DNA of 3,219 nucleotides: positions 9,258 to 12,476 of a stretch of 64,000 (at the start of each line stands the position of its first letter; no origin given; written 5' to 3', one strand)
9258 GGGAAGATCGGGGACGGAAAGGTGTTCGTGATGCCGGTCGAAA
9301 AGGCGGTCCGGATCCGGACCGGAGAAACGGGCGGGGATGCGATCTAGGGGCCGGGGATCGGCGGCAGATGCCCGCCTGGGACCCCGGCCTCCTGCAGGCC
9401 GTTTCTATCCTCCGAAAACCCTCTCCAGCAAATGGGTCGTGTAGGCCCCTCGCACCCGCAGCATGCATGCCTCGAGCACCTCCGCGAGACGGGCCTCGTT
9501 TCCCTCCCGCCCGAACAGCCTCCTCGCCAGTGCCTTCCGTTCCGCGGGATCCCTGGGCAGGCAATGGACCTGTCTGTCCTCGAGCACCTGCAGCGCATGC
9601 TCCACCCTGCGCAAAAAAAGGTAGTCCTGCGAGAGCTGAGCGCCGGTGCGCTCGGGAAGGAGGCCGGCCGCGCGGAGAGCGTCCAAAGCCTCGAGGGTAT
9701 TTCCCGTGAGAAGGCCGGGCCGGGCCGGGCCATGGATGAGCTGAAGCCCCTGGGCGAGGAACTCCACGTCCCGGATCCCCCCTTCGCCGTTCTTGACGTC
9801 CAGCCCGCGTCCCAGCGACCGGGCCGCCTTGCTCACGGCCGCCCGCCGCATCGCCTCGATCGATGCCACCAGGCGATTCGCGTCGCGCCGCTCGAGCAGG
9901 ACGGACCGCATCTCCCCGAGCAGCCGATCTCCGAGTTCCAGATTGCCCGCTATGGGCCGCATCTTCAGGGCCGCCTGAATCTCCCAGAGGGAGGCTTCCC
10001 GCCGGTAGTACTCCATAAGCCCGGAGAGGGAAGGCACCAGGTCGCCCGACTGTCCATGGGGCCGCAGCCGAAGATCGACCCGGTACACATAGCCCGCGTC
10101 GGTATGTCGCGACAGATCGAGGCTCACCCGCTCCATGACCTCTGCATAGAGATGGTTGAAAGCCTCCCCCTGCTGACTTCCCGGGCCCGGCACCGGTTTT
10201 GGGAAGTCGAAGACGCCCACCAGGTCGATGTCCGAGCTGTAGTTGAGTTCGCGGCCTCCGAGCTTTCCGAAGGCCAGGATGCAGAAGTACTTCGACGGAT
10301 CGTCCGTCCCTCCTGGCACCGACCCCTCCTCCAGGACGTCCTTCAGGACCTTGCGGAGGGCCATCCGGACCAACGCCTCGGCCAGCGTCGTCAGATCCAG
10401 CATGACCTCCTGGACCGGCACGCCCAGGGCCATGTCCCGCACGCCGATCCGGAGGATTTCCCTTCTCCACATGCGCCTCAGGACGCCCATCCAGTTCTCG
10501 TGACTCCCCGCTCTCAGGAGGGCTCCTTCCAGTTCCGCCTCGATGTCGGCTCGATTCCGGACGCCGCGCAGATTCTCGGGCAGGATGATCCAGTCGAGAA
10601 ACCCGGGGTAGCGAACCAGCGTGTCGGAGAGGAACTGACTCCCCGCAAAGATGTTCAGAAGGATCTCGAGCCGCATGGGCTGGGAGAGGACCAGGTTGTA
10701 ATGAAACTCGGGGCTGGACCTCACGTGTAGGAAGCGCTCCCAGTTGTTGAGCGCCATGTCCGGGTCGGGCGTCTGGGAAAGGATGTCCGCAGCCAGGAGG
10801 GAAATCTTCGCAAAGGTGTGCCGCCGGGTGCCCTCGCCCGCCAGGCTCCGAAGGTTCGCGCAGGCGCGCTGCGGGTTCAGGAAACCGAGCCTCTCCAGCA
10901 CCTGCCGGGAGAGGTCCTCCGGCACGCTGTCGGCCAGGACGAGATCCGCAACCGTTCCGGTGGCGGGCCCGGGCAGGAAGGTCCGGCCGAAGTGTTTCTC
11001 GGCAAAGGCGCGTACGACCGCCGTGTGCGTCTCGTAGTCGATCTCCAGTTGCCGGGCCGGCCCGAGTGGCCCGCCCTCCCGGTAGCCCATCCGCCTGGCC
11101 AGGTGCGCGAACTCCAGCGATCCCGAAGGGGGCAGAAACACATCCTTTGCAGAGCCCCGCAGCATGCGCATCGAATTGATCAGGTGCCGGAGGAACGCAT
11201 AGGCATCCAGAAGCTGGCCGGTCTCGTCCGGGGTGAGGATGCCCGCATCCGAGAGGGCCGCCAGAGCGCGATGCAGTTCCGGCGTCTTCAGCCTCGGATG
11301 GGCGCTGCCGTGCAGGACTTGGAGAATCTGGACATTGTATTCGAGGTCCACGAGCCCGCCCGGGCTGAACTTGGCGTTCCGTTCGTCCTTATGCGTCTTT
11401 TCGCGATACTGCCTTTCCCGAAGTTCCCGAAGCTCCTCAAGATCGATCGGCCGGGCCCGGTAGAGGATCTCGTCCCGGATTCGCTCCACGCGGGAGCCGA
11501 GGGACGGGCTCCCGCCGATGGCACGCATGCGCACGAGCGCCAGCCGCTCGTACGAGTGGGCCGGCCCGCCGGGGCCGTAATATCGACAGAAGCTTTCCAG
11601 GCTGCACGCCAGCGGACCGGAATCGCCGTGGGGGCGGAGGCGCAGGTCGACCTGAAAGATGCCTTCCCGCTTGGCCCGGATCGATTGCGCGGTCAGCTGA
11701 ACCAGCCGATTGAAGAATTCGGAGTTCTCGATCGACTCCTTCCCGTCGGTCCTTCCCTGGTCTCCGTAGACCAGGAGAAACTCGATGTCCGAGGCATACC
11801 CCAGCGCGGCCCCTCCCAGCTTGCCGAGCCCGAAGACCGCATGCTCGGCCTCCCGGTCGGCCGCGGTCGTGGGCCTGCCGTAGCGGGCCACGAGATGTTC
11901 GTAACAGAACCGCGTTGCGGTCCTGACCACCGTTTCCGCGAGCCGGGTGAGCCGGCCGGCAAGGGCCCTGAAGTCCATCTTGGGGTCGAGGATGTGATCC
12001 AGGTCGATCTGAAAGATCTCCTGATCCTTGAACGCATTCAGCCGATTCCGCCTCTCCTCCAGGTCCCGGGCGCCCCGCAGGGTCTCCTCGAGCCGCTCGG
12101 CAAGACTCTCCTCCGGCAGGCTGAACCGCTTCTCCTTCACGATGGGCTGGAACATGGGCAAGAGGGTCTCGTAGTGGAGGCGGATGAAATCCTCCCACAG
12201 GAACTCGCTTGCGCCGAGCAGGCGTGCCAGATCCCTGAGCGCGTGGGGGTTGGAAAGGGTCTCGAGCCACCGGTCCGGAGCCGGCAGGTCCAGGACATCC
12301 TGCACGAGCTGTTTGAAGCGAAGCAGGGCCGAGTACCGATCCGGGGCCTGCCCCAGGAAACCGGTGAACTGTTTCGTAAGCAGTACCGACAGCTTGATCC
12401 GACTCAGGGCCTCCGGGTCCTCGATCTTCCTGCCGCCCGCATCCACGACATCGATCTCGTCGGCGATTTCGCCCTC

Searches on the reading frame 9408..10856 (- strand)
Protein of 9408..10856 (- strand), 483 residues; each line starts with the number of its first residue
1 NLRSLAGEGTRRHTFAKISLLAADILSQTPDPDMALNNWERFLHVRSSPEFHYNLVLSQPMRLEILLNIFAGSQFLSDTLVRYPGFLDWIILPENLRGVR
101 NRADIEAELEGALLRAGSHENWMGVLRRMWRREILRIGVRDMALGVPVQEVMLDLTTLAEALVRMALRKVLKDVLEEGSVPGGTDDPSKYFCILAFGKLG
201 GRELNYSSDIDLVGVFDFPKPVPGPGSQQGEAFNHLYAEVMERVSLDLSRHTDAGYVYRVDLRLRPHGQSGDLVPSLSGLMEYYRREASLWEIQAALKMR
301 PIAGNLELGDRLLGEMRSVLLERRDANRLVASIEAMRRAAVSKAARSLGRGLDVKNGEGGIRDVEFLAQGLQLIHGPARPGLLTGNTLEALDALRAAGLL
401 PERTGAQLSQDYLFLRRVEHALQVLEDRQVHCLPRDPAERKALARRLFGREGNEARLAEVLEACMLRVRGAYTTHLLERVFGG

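Call 35: search_solved_structures(query=window:9408-10856:-, max_evalue=0.001)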
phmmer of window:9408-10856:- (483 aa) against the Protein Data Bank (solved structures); distinct sequences matched with E-value up to 0.001: 2.
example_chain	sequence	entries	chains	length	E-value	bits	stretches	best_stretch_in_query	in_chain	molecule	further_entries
1v4a_A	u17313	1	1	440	3.8e-47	164.2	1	69-469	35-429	Glutamate-ammonia-ligase adenylyltransferase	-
3k7d_A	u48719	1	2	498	1.9e-43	152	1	54-425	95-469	Glutamate-ammonia-ligase adenylyltransferase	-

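Call 68: search_protein_families(library=ncbifam, proteins=[window:9408-10856:-], max_evalue=1e-10)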
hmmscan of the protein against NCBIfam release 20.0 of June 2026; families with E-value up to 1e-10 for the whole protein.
window:9408-10856:- (483 aa): 3 families
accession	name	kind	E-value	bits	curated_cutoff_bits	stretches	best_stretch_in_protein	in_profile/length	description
NF008292.0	PRK11072.1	equivalog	7.6e-87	292.3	487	2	12-339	502-830/946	bifunctional [glutamate--ammonia ligase]-adenylyl-L-tyrosine phosphorylase/[glutamate--ammonia-ligase] adenylyltransferase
NF010707.0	PRK14109.1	equivalog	6.5e-80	269.5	625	2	188-468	214-487/1010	bifunctional [glutamine synthetase] adenylyltransferase/[glutamine synthetase]-adenylyl-L-tyrosine phosphorylase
NF010706.0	PRK14108.1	equivalog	4.5e-75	253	724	1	121-474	114-466/986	bifunctional [glutamine synthetase] adenylyltransferase/[glutamine synthetase]-adenylyl-L-tyrosine phosphorylase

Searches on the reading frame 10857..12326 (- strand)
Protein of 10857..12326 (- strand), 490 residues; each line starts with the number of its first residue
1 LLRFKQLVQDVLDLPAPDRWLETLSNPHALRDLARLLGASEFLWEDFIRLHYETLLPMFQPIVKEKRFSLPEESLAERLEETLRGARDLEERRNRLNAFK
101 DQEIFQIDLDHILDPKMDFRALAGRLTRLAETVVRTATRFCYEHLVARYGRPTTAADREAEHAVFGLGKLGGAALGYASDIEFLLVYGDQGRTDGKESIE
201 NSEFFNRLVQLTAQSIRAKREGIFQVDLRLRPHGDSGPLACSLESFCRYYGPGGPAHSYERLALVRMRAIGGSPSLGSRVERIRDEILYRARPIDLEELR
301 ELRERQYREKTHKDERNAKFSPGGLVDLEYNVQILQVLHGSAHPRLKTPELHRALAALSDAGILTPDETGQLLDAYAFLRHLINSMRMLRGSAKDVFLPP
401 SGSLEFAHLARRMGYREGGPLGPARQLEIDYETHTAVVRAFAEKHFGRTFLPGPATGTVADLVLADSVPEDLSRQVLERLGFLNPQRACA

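Call 34: search_solved_structures(query=window:10857-12326:-, max_evalue=0.001)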
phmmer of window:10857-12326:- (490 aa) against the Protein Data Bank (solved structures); distinct sequences matched with E-value up to 0.001: 2.
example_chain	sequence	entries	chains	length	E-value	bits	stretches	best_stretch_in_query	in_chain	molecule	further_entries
1v4a_A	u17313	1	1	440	6e-37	130.7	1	120-418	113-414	Glutamate-ammonia-ligase adenylyltransferase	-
3k7d_A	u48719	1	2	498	1e-36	130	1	19-386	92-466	Glutamate-ammonia-ligase adenylyltransferase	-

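Call 68: search_protein_families(library=ncbifam, proteins=[window:10857-12326:-], max_evalue=1e-10)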
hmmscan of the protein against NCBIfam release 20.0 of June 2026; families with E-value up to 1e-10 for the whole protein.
window:10857-12326:- (490 aa): 3 families
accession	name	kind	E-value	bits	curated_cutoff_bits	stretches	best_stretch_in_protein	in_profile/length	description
NF008292.0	PRK11072.1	equivalog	5.9e-60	203.3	487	1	35-417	35-414/946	bifunctional [glutamate--ammonia ligase]-adenylyl-L-tyrosine phosphorylase/[glutamate--ammonia-ligase] adenylyltransferase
NF010706.0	PRK14108.1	equivalog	5.4e-52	176.6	724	1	14-340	562-885/986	bifunctional [glutamine synthetase] adenylyltransferase/[glutamine synthetase]-adenylyl-L-tyrosine phosphorylase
NF010707.0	PRK14109.1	equivalog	8.6e-50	169.7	625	1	16-489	73-538/1010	bifunctional [glutamine synthetase] adenylyltransferase/[glutamine synthetase]-adenylyl-L-tyrosine phosphorylase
